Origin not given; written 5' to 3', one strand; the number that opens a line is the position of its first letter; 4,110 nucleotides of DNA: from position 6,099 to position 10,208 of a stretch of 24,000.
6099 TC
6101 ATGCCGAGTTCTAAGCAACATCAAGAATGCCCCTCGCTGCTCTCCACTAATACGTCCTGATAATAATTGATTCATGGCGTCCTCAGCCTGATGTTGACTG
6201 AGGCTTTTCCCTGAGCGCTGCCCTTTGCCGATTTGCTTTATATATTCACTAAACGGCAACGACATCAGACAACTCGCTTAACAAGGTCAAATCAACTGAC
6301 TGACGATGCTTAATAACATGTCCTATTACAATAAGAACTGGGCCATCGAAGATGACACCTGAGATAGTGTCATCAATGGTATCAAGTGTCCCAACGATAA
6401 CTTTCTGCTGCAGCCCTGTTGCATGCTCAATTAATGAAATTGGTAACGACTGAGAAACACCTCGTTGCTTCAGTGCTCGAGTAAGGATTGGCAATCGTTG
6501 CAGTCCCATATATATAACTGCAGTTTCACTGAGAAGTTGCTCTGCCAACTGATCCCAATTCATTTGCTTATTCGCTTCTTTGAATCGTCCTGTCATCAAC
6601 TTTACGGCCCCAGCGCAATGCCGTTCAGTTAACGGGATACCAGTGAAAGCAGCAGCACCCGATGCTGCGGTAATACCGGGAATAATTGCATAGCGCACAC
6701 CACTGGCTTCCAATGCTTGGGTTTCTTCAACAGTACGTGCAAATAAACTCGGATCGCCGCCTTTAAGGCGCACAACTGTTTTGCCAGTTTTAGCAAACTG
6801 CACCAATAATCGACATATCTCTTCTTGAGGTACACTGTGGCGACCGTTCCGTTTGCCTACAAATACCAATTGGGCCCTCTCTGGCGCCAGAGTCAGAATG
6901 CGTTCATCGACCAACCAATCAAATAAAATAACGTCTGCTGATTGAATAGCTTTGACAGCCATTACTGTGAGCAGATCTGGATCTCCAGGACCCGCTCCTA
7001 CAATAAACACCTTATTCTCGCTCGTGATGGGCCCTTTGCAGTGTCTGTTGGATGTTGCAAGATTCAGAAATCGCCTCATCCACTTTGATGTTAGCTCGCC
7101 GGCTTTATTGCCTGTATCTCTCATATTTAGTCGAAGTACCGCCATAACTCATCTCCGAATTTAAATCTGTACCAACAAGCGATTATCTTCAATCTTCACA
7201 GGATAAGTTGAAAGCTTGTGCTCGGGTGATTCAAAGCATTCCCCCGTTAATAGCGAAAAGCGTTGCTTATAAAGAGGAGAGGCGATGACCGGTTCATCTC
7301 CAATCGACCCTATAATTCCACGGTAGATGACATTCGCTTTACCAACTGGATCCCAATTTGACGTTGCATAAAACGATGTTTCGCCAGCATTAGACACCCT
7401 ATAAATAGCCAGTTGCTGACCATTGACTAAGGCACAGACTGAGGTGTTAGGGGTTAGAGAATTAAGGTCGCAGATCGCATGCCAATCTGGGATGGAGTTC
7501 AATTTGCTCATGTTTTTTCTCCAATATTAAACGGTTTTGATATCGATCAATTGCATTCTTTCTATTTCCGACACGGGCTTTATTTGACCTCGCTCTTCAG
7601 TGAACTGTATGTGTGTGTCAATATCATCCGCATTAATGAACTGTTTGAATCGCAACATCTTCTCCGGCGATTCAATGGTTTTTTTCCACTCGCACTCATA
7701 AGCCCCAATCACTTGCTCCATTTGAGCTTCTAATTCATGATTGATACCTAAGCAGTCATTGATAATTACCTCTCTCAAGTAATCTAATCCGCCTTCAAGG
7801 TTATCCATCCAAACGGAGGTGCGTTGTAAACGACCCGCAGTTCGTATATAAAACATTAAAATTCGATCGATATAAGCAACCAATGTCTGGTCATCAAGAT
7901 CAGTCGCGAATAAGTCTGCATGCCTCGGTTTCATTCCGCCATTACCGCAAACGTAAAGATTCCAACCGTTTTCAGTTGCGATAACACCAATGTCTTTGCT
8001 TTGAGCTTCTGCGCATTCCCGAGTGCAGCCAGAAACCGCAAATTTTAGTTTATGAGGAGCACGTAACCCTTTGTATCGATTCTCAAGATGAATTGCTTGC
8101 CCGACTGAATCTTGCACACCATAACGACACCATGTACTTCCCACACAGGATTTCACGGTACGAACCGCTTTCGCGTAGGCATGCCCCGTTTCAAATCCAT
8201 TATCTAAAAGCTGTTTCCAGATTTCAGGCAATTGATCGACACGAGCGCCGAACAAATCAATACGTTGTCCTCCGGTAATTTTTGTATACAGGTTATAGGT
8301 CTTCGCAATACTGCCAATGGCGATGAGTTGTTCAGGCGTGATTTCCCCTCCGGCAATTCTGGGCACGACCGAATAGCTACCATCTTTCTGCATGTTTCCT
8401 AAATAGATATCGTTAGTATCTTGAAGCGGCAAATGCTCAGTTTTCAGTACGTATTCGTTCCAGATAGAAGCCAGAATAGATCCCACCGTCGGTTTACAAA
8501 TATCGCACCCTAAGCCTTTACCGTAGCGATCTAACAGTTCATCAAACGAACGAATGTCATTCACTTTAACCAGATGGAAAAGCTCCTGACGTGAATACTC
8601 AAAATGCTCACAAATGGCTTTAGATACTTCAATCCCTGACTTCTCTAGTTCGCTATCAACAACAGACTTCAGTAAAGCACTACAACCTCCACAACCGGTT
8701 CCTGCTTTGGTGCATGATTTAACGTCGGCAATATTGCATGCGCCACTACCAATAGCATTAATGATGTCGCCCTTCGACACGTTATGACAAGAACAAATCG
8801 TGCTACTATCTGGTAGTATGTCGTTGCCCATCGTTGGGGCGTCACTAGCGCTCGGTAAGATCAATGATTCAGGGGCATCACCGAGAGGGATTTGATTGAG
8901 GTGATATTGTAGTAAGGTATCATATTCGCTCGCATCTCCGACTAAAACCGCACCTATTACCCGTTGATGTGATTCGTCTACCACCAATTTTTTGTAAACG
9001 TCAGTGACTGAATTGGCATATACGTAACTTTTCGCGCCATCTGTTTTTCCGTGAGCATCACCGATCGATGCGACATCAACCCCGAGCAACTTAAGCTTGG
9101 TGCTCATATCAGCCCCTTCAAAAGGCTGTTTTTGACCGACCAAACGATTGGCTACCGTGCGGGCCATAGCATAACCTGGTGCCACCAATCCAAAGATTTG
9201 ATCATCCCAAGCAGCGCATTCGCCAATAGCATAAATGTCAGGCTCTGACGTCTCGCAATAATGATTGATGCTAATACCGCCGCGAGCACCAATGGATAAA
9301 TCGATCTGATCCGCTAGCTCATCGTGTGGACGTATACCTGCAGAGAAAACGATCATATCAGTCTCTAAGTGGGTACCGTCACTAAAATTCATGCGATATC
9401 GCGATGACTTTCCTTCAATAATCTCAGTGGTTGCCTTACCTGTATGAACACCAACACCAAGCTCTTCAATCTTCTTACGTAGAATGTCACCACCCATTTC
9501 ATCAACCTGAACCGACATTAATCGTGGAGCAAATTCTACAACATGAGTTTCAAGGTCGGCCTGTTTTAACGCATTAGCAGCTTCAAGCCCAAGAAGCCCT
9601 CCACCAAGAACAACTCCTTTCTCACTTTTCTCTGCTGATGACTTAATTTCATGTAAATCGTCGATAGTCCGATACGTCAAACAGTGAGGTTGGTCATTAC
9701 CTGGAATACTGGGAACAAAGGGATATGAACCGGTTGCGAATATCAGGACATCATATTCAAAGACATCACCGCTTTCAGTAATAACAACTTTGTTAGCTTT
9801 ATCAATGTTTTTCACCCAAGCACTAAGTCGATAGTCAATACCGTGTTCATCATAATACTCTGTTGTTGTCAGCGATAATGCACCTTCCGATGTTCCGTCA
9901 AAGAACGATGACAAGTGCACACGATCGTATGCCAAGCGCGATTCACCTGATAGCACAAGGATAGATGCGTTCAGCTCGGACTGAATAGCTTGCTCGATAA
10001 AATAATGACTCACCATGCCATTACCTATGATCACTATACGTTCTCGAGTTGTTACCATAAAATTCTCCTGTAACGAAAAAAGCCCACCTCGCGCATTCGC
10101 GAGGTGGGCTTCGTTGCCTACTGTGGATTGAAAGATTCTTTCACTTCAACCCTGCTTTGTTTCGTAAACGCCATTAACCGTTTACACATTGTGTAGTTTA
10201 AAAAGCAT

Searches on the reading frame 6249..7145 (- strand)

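Call 42: search_protein_families(library=pfam, proteins=[window:6249-7145:-], max_evalue=0.0001)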
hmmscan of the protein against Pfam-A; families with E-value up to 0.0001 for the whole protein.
window:6249-7145:- (298 aa): 1 family
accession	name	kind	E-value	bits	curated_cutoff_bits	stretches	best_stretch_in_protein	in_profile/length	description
PF00590.25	TP_methylase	-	2.5e-49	168.6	27.8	1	45-257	1-211/212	Tetrapyrrole (Corrin/Porphyrin) Methylases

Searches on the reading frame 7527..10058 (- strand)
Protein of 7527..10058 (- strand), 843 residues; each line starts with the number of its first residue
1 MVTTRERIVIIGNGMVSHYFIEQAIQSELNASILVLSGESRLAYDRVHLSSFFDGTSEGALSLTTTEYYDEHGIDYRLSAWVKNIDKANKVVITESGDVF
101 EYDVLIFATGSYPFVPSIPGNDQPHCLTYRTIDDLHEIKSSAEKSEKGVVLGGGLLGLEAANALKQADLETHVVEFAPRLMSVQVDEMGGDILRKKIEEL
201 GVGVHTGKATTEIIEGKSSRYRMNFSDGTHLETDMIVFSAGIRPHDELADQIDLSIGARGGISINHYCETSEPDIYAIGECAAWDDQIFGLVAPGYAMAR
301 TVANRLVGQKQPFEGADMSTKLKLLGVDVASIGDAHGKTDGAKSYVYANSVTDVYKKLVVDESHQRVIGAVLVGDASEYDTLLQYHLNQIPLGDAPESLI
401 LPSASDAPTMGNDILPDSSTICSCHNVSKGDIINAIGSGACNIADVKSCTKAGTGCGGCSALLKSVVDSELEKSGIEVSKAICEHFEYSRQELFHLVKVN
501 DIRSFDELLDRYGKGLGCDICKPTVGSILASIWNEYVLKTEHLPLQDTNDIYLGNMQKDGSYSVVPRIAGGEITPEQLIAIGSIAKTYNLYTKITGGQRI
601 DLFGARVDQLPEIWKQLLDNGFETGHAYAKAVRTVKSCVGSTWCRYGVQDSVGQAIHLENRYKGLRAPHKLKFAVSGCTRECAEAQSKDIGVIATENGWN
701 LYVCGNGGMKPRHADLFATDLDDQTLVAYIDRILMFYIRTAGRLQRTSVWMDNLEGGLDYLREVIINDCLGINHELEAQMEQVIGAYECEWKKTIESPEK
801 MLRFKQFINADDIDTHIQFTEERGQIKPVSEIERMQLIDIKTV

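Call 42: search_protein_families(library=pfam, proteins=[window:7527-10058:-], max_evalue=0.0001)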
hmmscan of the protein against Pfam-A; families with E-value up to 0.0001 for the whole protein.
window:7527-10058:- (843 aa): 7 families
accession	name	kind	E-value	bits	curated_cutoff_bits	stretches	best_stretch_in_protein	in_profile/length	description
PF07992.20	Pyr_redox_2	-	2.2e-51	175.4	26.1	1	7-287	2-279/291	Pyridine nucleotide-disulphide oxidoreductase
PF01077.27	NIR_SIR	-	2.2e-23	82.9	27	1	629-765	2-150/158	Nitrite and sulphite reductase 4Fe-4S domain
PF04324.20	Fer2_BFD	-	1.1e-16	61.3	26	1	420-467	1-48/50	BFD-like [2Fe-2S] binding domain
PF00070.33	Pyr_redox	-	9.4e-15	55.3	22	1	148-219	2-72/82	Pyridine nucleotide-disulphide oxidoreductase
PF03460.22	NIR_SIR_ferr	-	2.4e-12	46.8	24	1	557-618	3-67/69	Nitrite/Sulfite reductase ferredoxin-like half domain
PF18267.7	Rubredoxin_C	-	9.3e-12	45.2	25.9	1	319-383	2-63/70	Rubredoxin NAD+ reductase C-terminal domain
PF13738.12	Pyr_redox_3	-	6.4e-10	39.2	30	1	68-279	90-305/305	Pyridine nucleotide-disulphide oxidoreductase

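Call 45: list_cluster_members(proteins=[window:7527-10058:-, window:12095-12928:-, window:6249-7145:-, window:17107-17454:+, window:17506-18672:+, window:19499-21757:+, window:18696-19502:+, window:13394-14647:+])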
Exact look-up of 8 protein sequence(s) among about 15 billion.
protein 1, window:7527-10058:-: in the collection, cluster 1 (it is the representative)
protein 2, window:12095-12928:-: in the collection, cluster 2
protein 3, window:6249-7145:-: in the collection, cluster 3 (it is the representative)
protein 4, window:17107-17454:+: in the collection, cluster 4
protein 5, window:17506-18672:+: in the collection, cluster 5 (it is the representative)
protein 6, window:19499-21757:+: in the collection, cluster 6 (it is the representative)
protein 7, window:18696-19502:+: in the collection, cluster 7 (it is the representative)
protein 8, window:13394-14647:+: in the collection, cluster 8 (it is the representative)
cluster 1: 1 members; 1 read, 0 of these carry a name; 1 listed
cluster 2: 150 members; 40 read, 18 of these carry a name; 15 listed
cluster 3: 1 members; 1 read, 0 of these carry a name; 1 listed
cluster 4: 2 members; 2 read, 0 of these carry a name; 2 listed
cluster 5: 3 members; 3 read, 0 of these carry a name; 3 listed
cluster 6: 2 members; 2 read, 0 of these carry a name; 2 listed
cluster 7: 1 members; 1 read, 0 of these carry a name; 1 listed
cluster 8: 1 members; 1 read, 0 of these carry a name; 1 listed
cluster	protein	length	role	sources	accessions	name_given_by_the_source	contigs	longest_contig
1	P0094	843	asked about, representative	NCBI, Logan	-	-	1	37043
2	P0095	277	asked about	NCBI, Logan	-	-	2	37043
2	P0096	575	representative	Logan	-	-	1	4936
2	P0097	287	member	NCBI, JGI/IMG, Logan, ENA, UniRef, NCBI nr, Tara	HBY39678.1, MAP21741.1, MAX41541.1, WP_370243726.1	formate/nitrite transporter family protein [Marisediminitalea sp.] | formate/nitrite transporter family protein n=1 Tax=Marisediminitalea sp. TaxID=2662268 ... | formate transporter [Alteromonadaceae bacterium]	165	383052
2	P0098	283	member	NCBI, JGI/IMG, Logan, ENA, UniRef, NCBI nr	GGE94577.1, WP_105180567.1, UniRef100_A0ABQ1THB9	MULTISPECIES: formate/nitrite transporter family protein [Pseudoalteromonas] | Formate transporter n=1 Tax=Pseudoalteromonas gelatinilytica TaxID=1703256 ...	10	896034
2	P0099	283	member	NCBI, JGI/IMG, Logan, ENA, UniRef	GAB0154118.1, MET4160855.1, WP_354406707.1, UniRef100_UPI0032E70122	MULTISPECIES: formate/nitrite transporter family protein [unclassified Marinobacterium] | formate/nitrite transporter | formate/nitrite transporter family protein n=1 Tax=unclassified Marinobacterium ...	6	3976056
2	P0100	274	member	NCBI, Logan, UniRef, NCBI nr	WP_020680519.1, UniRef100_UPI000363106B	formate/nitrite transporter family protein [Marinobacterium rhizophilum] | formate/nitrite transporter family protein n=1 Tax=Marinobacterium rhizophilum ...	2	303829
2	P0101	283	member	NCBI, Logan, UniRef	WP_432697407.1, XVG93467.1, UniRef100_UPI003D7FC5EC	formate/nitrite transporter family protein [Marinobacterium sp. YM272] | formate/nitrite transporter family protein n=1 Tax=Marinobacterium sp. YM272 ...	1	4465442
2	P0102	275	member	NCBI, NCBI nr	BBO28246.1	formate transporter [Alteromonas sp. I4]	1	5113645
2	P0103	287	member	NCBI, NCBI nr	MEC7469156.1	MAG: formate/nitrite transporter family protein [Pseudomonadota bacterium] | formate/nitrite transporter family protein [Pseudomonadota bacterium]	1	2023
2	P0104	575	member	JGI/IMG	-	serine/threonine protein phosphatase PrpC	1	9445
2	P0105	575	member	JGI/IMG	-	serine/threonine protein phosphatase PrpC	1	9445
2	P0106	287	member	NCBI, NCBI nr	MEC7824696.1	MAG: formate/nitrite transporter family protein [Pseudomonadota bacterium] | formate/nitrite transporter family protein [Pseudomonadota bacterium]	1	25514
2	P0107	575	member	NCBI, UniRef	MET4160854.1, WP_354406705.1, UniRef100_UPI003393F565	serine/threonine protein phosphatase PrpC [Marinobacterium sp. MBR-111] | bifunctional protein-serine/threonine kinase/phosphatase n=1 Tax=Marinobacterium sp. ...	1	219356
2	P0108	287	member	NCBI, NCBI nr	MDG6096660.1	formate/nitrite transporter family protein [Alteromonas sp. ZYF713]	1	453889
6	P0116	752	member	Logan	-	-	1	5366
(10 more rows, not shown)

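Call 74: find_encoding_contigs(protein=P0116, flank=6000, max_places=4)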
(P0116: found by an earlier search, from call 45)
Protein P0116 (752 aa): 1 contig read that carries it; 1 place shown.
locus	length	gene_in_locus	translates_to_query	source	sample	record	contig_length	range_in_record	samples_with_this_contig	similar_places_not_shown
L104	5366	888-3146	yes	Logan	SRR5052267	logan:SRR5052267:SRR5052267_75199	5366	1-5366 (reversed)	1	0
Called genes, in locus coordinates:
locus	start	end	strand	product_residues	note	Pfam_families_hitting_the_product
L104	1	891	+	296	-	?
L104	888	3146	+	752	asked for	PF13188:PAS_8 (weak), PF13426:PAS_9, PF00989:PAS, PF08447:PAS_3 (weak), PF08448:PAS_4 (weak), PF00512:HisKA, PF02518:HATPase_c, PF00072:Response_reg, +1 more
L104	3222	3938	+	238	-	PF00072:Response_reg, PF00486:Trans_reg_C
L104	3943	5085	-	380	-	PF00501:AMP-binding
